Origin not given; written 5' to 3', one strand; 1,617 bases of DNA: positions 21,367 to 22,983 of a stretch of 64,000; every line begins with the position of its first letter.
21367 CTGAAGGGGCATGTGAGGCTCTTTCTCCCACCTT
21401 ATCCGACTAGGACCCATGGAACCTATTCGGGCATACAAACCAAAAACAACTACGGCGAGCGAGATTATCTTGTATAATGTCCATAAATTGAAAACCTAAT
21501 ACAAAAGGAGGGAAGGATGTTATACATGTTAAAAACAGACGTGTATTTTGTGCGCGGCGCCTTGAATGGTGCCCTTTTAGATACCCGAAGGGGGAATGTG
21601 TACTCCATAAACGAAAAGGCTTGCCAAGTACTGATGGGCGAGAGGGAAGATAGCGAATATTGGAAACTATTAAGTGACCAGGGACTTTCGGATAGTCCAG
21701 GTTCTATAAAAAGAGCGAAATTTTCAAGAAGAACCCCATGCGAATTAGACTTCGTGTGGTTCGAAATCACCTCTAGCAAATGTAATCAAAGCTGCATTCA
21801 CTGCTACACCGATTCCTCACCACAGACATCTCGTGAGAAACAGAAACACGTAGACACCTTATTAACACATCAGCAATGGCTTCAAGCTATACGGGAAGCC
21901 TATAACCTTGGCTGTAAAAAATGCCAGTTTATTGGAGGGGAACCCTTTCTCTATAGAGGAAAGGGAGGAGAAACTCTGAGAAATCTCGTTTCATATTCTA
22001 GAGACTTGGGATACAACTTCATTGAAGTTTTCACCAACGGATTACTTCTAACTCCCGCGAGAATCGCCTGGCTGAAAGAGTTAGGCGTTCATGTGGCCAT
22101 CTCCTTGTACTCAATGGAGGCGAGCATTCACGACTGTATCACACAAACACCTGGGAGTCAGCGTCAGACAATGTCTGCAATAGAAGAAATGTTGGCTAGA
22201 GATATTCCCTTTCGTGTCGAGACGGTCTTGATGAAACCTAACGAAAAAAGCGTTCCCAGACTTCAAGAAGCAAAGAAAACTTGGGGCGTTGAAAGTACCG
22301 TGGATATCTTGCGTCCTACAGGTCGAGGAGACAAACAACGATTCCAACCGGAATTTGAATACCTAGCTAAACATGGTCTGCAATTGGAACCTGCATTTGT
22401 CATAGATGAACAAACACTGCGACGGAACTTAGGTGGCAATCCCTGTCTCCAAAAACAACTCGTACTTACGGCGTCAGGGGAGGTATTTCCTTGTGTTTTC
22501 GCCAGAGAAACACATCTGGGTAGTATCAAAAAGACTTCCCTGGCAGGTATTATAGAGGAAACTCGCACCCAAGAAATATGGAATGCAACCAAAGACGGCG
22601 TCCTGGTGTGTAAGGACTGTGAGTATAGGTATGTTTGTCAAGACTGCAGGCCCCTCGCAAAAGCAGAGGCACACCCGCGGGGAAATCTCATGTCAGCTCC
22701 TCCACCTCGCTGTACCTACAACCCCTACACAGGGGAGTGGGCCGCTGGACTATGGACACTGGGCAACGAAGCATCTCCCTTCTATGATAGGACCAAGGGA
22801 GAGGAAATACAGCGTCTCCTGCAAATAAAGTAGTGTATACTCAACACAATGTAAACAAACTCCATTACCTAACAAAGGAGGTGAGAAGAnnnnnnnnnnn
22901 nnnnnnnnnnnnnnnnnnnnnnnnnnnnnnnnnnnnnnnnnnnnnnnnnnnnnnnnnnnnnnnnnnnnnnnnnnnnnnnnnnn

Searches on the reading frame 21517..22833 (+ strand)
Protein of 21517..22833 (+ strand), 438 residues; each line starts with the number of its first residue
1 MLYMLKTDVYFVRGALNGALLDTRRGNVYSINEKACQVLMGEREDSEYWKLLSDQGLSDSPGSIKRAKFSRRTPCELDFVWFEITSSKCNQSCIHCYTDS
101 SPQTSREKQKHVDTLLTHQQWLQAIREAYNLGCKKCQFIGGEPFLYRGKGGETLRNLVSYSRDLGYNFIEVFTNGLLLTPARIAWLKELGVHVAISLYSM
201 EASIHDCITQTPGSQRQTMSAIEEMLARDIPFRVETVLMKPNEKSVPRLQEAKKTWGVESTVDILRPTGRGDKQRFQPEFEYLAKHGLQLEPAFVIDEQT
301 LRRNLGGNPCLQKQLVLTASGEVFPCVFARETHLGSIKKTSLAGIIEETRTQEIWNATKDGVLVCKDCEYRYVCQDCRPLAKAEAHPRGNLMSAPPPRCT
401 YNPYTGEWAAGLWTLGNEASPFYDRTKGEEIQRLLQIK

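Call 4: search_protein_families(library=pfam, proteins=[window:21517-22833:+], max_evalue=0.01)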
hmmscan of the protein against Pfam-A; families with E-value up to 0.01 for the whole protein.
window:21517-22833:+ (438 aa): 3 families
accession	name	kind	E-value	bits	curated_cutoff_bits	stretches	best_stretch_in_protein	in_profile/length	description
PF04055.27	Radical_SAM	-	3.6e-17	63.5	29.5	1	85-242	3-155/166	Radical SAM superfamily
PF13186.11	SPASM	-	6.2e-07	30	21.5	1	311-369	4-67/67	Iron-sulfur cluster-binding domain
PF13353.11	Fer4_12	-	0.0019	19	22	1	87-165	13-81/137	4Fe-4S single cluster domain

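Call 5: search_protein_families(library=ncbifam, proteins=[window:21517-22833:+], max_evalue=1)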
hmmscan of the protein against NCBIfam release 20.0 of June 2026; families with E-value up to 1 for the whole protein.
window:21517-22833:+ (438 aa): 60 families (the best 25 are shown)
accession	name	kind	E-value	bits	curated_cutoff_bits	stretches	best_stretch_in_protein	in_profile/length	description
TIGR04545.1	rSAM_ahbD_hemeb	equivalog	5.4e-26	91.8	500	2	81-273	3-183/339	heme b synthase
TIGR04193.1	SPASM_w_grasp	equivalog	1.9e-25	90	175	1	306-409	236-333/342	grasp-with-spasm system SPASM domain peptide maturase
TIGR04055.1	rSAM_NirJ2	equivalog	4.5e-24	85.6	500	2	85-272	6-181/326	putative heme d1 biosynthesis radical SAM protein NirJ2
TIGR04053.2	TIGR04053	equivalog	1.4e-22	80.4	395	2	80-274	10-195/366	TIGR04053 family radical SAM/SPASM domain-containing protein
TIGR02109.1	PQQ_syn_pqqE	equivalog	2.7e-17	62.8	381.35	1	87-250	15-166/358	pyrroloquinoline quinone biosynthesis protein PqqE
TIGR02668.1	moaA_archaeal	equivalog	4.1e-16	58.8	325.25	1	87-254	18-174/303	GTP 3',8-cyclase MoaA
TIGR02666.1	moaA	equivalog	5e-16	58.6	284.05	1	87-259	18-186/336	GTP 3',8-cyclase MoaA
TIGR04251.1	SCM_rSAM_ScmF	equivalog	1.1e-15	57.9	400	1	78-274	4-191/353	SynChlorMet cassette radical SAM/SPASM protein ScmF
TIGR04051.1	rSAM_NirJ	equivalog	3.4e-15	55.9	515.45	2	87-278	10-189/354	heme d1 biosynthesis radical SAM protein NirJ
TIGR03977.1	rSAM_pair_HxsC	equivalog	6.2e-15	54.9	267.9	1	87-251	33-188/292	His-Xaa-Ser system radical SAM maturase HxsC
TIGR03962.1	mycofact_rSAM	equivalog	2.6e-14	53.2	265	1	82-402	16-334/339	mycofactocin radical SAM maturase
TIGR03942.1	sulfatase_rSAM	equivalog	2.7e-14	53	349.45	2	85-246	7-169/363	anaerobic sulfatase maturase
NF038283.1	viperin_w_prok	equivalog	8.6e-14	51.4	180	1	87-226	10-148/281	viperin family antiviral radical SAM protein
TIGR04546.1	rSAM_ahbC_deAc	equivalog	1.2e-13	50.7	650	1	83-251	44-198/390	12,18-didecarboxysiroheme deacetylase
NF001199.0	PRK00164.2-1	equivalog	1.4e-13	50.7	231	1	86-253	19-175/308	GTP 3',8-cyclase MoaA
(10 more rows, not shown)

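Call 7: find_homologous_proteins(query=window:21517-22833:+, max_evalue=1e-10)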
Query window:21517-22833:+ (438 aa): 598 proteins with E <= 1e-10 among 5716 candidates; the best 120 are listed.
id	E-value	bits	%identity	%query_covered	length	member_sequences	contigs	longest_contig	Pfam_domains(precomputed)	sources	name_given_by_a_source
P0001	0.0e+0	1027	100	100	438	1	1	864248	PF13186.12,PF04055.28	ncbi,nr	ncbi:radical SAM protein [candidate division WWE3 bacterium]|nr:radical SAM protein [candidate divis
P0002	4.3e-132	459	44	98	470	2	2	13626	PF04055.28,PF19238.6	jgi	-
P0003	1.1e-130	454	47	99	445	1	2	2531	PF13186.12,PF04055.28,PF19238.6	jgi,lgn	-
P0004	2.7e-130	453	45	99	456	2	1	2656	PF13186.12,PF04055.28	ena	-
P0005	2.8e-129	450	45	100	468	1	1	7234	PF13186.12,PF04055.28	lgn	-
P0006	6.6e-129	449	44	99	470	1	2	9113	PF13186.12,PF04055.28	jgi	jgi:radical SAM protein with 4Fe4S-binding SPASM domain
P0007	3.1e-128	446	44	99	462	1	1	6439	PF13186.12,PF04055.28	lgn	-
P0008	3.2e-128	446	44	99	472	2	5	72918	PF13186.12,PF04055.28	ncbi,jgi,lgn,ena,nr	ncbi:radical SAM protein [Patescibacteria group bacterium]|nr:radical SAM protein [Patescibacteria g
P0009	6.3e-127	442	44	98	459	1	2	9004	PF04055.28,PF19238.6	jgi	jgi:radical SAM protein with 4Fe4S-binding SPASM domain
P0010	1.2e-126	441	46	99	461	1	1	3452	PF04055.28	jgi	-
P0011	2.8e-126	440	43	99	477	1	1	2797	PF13186.12,PF04055.28,PF19238.6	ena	-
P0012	3.4e-126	440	46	99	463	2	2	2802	PF13186.12,PF04055.28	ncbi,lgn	-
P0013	4.5e-126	439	44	99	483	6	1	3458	PF13186.12,PF04055.28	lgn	-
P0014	5.2e-126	439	44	97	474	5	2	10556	PF13186.12,PF04055.28,PF19238.6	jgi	jgi:radical SAM protein with 4Fe4S-binding SPASM domain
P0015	6.3e-126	439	44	99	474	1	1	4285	PF13186.12,PF04055.28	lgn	-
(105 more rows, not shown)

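Call 11: find_related_loci(query=A1, collection=genome_contigs, flank=4000)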
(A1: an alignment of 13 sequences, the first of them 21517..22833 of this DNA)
Query A1 (438 aa) in genome_contigs; peptide patterns used: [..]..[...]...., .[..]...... (x = any residue, [..] = any of these).
92 stretches matched a pattern; 69 encode a relative of the query (tblastn E <= 1e-3); 69 distinct loci.
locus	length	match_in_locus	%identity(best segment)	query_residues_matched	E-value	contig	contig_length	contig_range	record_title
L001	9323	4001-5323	44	3-437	3e-128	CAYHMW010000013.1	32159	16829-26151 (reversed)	MAG TPA_asm: uncultured Gammaproteobacteria bacterium isolate ERP119705_co13_486 genome assembly, contig: NODE_1703_leng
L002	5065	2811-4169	43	4-438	9e-129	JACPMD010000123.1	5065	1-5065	MAG: Candidatus Roizmanbacteria bacterium isolate NC_groundwater_539_Ag_S-0.1um_39_6 S35_SO-1_scaffold_395767, whole gen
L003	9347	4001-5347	44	1-434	2e-127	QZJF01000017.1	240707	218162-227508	MAG: candidate division WWE3 bacterium isolate SURF_46 Ga0104751_1000015, whole genome shotgun sequence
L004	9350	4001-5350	45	1-434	2e-127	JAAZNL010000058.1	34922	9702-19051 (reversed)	MAG: candidate division WWE3 bacterium isolate AS27yjCOA_165 157662_AS27, whole genome shotgun sequence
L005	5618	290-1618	44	3-438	5e-127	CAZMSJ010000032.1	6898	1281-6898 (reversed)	MAG TPA_asm: uncultured Gammaproteobacteria bacterium isolate SRP298887_co1_344 genome assembly, contig: NODE_13232_leng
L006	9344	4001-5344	43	3-435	2e-126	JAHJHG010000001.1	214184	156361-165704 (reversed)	MAG: Patescibacteria group bacterium isolate Modern_marine_planktonic.mb.16 Modern_marine_plan.mb.16_k141_115749, whole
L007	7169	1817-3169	43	3-435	9e-127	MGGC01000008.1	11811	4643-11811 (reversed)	MAG: Candidatus Woesebacteria bacterium RIFCSPHIGHO2_01_FULL_38_10 rifcsphigho2_01_scaffold_15403, whole genome shotgun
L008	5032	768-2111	44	2-426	8e-127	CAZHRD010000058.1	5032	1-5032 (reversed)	MAG TPA_asm: uncultured Candidatus Saccharibacteria bacterium isolate binchicken_co129_933 genome assembly, contig: NODE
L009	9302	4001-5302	44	3-426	8e-125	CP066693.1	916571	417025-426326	MAG: Candidatus Woesebacteria bacterium isolate NC_groundwater_896_Pr1_S2p5_35_35 chromosome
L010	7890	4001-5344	42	3-437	3e-124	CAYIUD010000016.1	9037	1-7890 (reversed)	MAG TPA_asm: uncultured Pseudomonadales bacterium isolate ERP119705_co5_501 genome assembly, contig: NODE_9987_length_90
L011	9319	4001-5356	44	3-435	1e-123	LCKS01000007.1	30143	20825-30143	MAG: Candidatus Amesbacteria bacterium GW2011_GWC2_45_19 UX05_C0007, whole genome shotgun sequence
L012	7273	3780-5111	40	2-438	4e-118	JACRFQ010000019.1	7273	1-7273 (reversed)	MAG: Candidatus Levyibacteriota bacterium isolate NC_groundwater_1729_Pr3_B-0.1um_34_132 SR-2_scaffold_141_926867, whole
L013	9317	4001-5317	42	1-434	2e-117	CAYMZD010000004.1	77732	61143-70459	MAG TPA_asm: uncultured Gammaproteobacteria bacterium isolate binchicken_co110_145 genome assembly, contig: NODE_850_len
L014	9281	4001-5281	42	1-426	2e-116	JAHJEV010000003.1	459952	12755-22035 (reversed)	MAG: Patescibacteria group bacterium isolate Modern_marine_glass_biofilm.mb.140 Modern_marine_gla.mb.140_k141_410344, wh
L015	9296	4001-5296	42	2-424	2e-116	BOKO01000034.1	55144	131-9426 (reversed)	MAG: Chloroflexota bacterium BroJett021 DNA, sequence34, whole genome shotgun sequence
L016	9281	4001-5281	43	1-425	2e-115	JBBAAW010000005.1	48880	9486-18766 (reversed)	MAG: Patescibacteria group bacterium isolate SO_2017_GW3_51 scaffold_564_c1_OW296A_2017, whole genome shotgun sequence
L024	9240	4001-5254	40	2-419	2e-105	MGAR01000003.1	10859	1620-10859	MAG: Candidatus Roizmanbacteria bacterium RIFCSPLOWO2_01_FULL_41_22 rifcsplowo2_01_scaffold_15059, whole genome shotgun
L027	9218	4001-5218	39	1-413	5e-99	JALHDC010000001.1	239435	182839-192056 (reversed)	MAG: bacterium isolate 1-no_shock_S1_027 scaffold_53, whole genome shotgun sequence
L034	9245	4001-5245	33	3-410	1e-68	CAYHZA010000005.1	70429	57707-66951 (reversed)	MAG TPA_asm: uncultured Candidatus Saccharibacteria bacterium isolate ERP119705_co17_168 genome assembly, contig: NODE_2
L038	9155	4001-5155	29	9-408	1e-50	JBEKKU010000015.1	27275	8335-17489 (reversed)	MAG: Thermacetogeniaceae bacterium isolate SPRUCE 354 SPRUCE_354_15, whole genome shotgun sequence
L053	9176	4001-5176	28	1-409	2e-43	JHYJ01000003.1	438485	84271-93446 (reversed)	Lachnospiraceae bacterium AB2028 T322DRAFT_scaffold00002.2_C, whole genome shotgun sequence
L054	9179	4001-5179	28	3-408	2e-43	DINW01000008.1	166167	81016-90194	MAG TPA_asm: Clostridium sp. UBA5530 UBA5530_contig_574, whole genome shotgun sequence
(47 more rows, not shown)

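Call 14: search_protein_families(library=ncbifam, proteins=[L053:4001-5176:+, L038:4001-5155:+], max_evalue=1)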
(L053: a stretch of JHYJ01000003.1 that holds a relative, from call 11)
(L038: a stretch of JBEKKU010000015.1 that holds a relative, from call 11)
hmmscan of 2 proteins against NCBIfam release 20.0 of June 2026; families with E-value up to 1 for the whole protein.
L053:4001-5176:+ (392 aa): 64 families (the best 25 are shown)
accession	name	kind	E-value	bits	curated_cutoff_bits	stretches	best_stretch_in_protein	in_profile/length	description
NF012164.0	AlbA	equivalog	1.1e-25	90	850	1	52-237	73-260/442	subtilosin maturase AlbA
TIGR04055.1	rSAM_NirJ2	equivalog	6.3e-20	71.9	500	1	96-239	5-148/326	putative heme d1 biosynthesis radical SAM protein NirJ2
NF050035.1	rSAM_WgK_link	exception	9.2e-20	70.9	650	1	84-230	2-149/367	radical SAM/SPASM peptide maturase WgkB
TIGR04545.1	rSAM_ahbD_hemeb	equivalog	1.3e-18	67.5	500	2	91-235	1-145/339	heme b synthase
TIGR02666.1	moaA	equivalog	3.8e-17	62.2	284.05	1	95-242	14-169/336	GTP 3',8-cyclase MoaA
TIGR04068.1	rSAM_ocin_clost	equivalog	9.7e-17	61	500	1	19-294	12-301/462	Cys-rich peptide radical SAM maturase CcpM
TIGR03962.1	mycofact_rSAM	equivalog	3.1e-16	59.5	265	1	87-253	9-172/339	mycofactocin radical SAM maturase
TIGR02668.1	moaA_archaeal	equivalog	9.3e-16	57.7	325.25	1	95-244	14-164/303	GTP 3',8-cyclase MoaA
NF001199.0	PRK00164.2-1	equivalog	1.6e-15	57.1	231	1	94-242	15-164/308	GTP 3',8-cyclase MoaA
NF045574.1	sacti_mat_StsB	exception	2.6e-15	56.2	625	1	65-238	71-242/466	StsB family radical SAM/SPASM domain sactipeptide maturase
TIGR04403.1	rSAM_skfB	equivalog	4.1e-15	55.5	300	1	95-234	108-246/402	sporulation killing factor system radical SAM maturase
NF047865.1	rSAM_PapB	equivalog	7e-15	55.1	340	1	96-257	8-182/330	PapB family radical SAM/SPASM ranthipeptide maturase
TIGR04103.1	rSAM_nif11_3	equivalog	1.3e-14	53.6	725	1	89-239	3-151/412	nif11-class peptide radical SAM maturase 3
TIGR04054.1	rSAM_NirJ1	equivalog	1.9e-14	53.1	650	1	96-225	41-170/387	putative heme d1 biosynthesis radical SAM protein NirJ1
TIGR03977.1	rSAM_pair_HxsC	equivalog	2.1e-14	53.1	267.9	1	96-234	30-172/292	His-Xaa-Ser system radical SAM maturase HxsC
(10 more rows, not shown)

L038:4001-5155:+ (385 aa): 85 families (the best 25 are shown)
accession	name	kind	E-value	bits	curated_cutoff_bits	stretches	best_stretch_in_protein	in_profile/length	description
NF045574.1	sacti_mat_StsB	exception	2e-25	89.5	625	1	10-360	24-385/466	StsB family radical SAM/SPASM domain sactipeptide maturase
TIGR04545.1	rSAM_ahbD_hemeb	equivalog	3.1e-23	82.8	500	2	87-228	3-145/339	heme b synthase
TIGR04055.1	rSAM_NirJ2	equivalog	3e-22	79.6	500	2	90-232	5-148/326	putative heme d1 biosynthesis radical SAM protein NirJ2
TIGR02668.1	moaA_archaeal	equivalog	1.1e-19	70.6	325.25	1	89-237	14-164/303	GTP 3',8-cyclase MoaA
TIGR04317.1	W_rSAM_matur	equivalog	2.3e-19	69.7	380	1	88-203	7-124/349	tungsten cofactor oxidoreductase radical SAM maturase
NF001199.0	PRK00164.2-1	equivalog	1.7e-18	66.8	231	1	89-237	16-166/308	GTP 3',8-cyclase MoaA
TIGR04193.1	SPASM_w_grasp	equivalog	2.5e-18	66.6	175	1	288-385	231-332/342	grasp-with-spasm system SPASM domain peptide maturase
TIGR02666.1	moaA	equivalog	3.1e-18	65.9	284.05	1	89-234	14-168/336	GTP 3',8-cyclase MoaA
TIGR04546.1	rSAM_ahbC_deAc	equivalog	6e-18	64.8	650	1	90-223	44-178/390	12,18-didecarboxysiroheme deacetylase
NF041298.1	rSAM_mat_DynA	equivalog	2.2e-17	63.1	450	2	89-246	5-173/356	dynobactin maturation radical SAM/SPASM protein DynA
NF050035.1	rSAM_WgK_link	exception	3.2e-17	62.6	650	1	89-223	13-149/367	radical SAM/SPASM peptide maturase WgkB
TIGR03962.1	mycofact_rSAM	equivalog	8.2e-17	61.4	265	1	79-260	7-192/339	mycofactocin radical SAM maturase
NF012164.0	AlbA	equivalog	9.4e-17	60.6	850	1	85-227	113-257/442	subtilosin maturase AlbA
TIGR04051.1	rSAM_NirJ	equivalog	4.9e-16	58.6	515.45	1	91-222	8-140/354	heme d1 biosynthesis radical SAM protein NirJ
TIGR04303.1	GeoRSP_rSAM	equivalog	8.9e-16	58.3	400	1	87-229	8-148/325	GeoRSP system radical SAM/SPASM protein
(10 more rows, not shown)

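Call 23: search_solved_structures(query=window:21517-22833:+, max_evalue=0.001)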
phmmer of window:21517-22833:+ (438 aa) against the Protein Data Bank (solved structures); distinct sequences matched with E-value up to 0.001: 10.
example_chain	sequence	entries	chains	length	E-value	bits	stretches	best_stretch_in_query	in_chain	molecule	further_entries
9dfn_A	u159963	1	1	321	6.7e-07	31.6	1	86-242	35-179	Radical SAM core domain-containing protein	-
9dfu_A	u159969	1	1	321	7.9e-07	31.4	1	86-242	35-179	Radical SAM core domain-containing protein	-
6efn_A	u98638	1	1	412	3.4e-06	29.3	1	84-247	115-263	Sporulation killing factor maturation protein SkfB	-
8vpo_A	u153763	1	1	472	2.2e-05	26.6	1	84-223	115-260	Radical SAM core domain-containing protein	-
6b4c_A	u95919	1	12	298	0.00011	24.3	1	86-242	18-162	Viperin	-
7vob_C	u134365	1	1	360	0.00012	24.1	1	88-258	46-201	Cytosylglucuronate decarboxylase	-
7n7i_A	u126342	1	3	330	0.00012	24.1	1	86-242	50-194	Viperin-like enzyme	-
7voc_C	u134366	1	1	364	0.00013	24.1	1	88-258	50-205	Cytosylglucuronate decarboxylase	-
9dgw_A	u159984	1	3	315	0.00013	24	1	86-242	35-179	Radical SAM core domain-containing protein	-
9dfw_A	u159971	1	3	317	0.00014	23.9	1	86-242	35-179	Radical SAM core domain-containing protein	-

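Call 45: predict_structure(alignment_id=A3)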
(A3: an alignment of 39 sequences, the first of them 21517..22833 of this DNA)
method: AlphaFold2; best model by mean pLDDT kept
length: 438 residues; sequences in the alignment: 39
mean_pLDDT: 83.6   pTM: 0.82
mean pLDDT of the five models: 83.6, 83.5, 82.6, 82.5, 79.9
residues with pLDDT >= 90: 225; 70-90: 136; 50-70: 48; < 50: 29
segments of 3 or more residues with pLDDT < 50: 88-112
pLDDT, mean of each block of 10 residues (from residue 1): 82 94 94 94 91 89 56 72 70 43 38 78 97 94 89 97 98 92 97 95 92 94 96 92 94 90 76 85 88 89 79 89 82 88 91 83 83 71 53 66 91 75 86 80
secondary structure, 60 per line:
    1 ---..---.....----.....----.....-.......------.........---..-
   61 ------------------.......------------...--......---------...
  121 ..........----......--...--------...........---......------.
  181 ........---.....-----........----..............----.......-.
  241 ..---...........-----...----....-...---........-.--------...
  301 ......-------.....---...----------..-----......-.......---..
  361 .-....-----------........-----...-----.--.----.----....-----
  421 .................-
elements in order: E9-13 E18-22 E27-31 H33-39 H46-54 E79-85 H103-108 H118-130 E135-140 H154-164 E168-173 H180-188 E192-196 H202-209 H214-227 E232-238 H246-256 E262-264 H269-272 H280-287 H298-306 E314-318 E322-324 H342-347 H349-355 H363-366 H378-385 E412-415 E421-424 H425-437

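Call 49: fold_search(model_id=the predicted structure, library=pdb)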
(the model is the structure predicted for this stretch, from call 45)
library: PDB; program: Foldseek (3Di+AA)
matches with E <= 10: 1458; with E <= 0.001: 80
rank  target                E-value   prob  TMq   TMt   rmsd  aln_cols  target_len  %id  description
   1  5v1q_B                2.7e-13  1.00  0.50  0.50  11.8       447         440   12  Crystal structure of Streptococcus suis SuiB (released 2017-08-30)
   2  6efn                  4.3e-13  1.00  0.47  0.53  11.0       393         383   18  Structure of a RiPP maturase, SkfB (released 2018-10-24)
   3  8vpo                  2.0e-12  1.00  0.56  0.55   8.2       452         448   15  X-Ray Crystal Structure of TigE from Paramaledivibacter caminithermalis (released 2024-02-07)
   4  4k39_A                3.4e-12  1.00  0.48  0.57   8.7       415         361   15  Native anSMEcpe with bound AdoMet and Cp18Cys peptide (released 2013-05-08)
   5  4k38_A                4.2e-12  1.00  0.47  0.55   9.1       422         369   15  Native anSMEcpe with bound AdoMet and Kp18Cys peptide (released 2013-05-08)
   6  5v1s_B                4.8e-12  1.00  0.48  0.49  12.4       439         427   12  Crystal structure of Streptococcus suis SuiB bound to S-adenosylmethionine (released 2017-08-30)
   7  5wgg_A                8.1e-12  1.00  0.54  0.54   7.8       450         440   14  Structural Insights into Thioether Bond Formation in the Biosynthesis of Sactipeptides (released 2017-07-26)
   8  4k37_A                8.1e-12  1.00  0.48  0.56   8.7       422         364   14  Native anSMEcpe with bound AdoMet (released 2013-05-08)
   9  4k38_B                1.1e-11  1.00  0.48  0.57   8.7       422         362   15  Native anSMEcpe with bound AdoMet and Kp18Cys peptide (released 2013-05-08)
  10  5v1t_A                1.2e-11  1.00  0.49  0.49  12.0       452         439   11  Crystal structure of Streptococcus suis SuiB bound to precursor peptide SuiA (released 2017-08-30)
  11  4k36_A                2.1e-11  1.00  0.48  0.54   8.8       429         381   14  His6 tagged anSMEcpe with bound AdoMet (released 2013-05-08)
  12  4k36_B                2.5e-11  1.00  0.48  0.56   8.7       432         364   14  His6 tagged anSMEcpe with bound AdoMet (released 2013-05-08)
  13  4k37_B                3.9e-11  1.00  0.49  0.57   8.2       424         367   15  Native anSMEcpe with bound AdoMet (released 2013-05-08)
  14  5why_A                7.1e-11  1.00  0.49  0.51   8.6       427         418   14  Structural Insights into Thioether Bond Formation in the Biosynthesis of Sactipeptides (released 2017-07-26)
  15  5v1q_A                9.5e-11  1.00  0.46  0.47  13.0       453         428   12  Crystal structure of Streptococcus suis SuiB (released 2017-08-30)
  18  4k39_B                2.3e-10  1.00  0.52  0.62   6.6       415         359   15  Native anSMEcpe with bound AdoMet and Cp18Cys peptide (released 2013-05-08)
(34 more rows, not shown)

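Call 65: search_protein_families(library=pfam, proteins=[L024:5606-6490:-, L007:3460-4305:-, L003:5638-6429:-, L016:5588-6346:-, L034:3085-3894:-], max_evalue=0.1)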
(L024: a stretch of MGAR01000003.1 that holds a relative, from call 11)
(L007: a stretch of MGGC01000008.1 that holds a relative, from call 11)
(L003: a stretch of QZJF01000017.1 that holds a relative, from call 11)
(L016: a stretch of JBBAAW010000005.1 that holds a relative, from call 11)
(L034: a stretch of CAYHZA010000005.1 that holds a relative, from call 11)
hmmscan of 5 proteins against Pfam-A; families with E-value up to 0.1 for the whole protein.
L024:5606-6490:- (294 aa): 1 family
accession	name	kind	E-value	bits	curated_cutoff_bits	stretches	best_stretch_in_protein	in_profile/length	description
PF25226.1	DUF7844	-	0.0017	18.3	27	1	116-170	63-117/230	Domain of unknown function (DUF7844)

L007:3460-4305:- (281 aa): 1 family
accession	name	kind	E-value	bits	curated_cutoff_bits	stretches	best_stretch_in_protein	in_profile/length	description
PF24880.1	DUF7738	-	0.0071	17.2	24.6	1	106-170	11-70/103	Domain of unknown function (DUF7738)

L003:5638-6429:- (263 aa): 1 family
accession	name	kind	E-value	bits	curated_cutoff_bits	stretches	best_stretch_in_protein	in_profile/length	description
PF22416.2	Lmo2445-like_C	-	0.097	13.7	27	0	12-58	17-65/94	Lmo2445-like, C-terminal domain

L016:5588-6346:- (252 aa): 0 families

L034:3085-3894:- (269 aa): 0 families
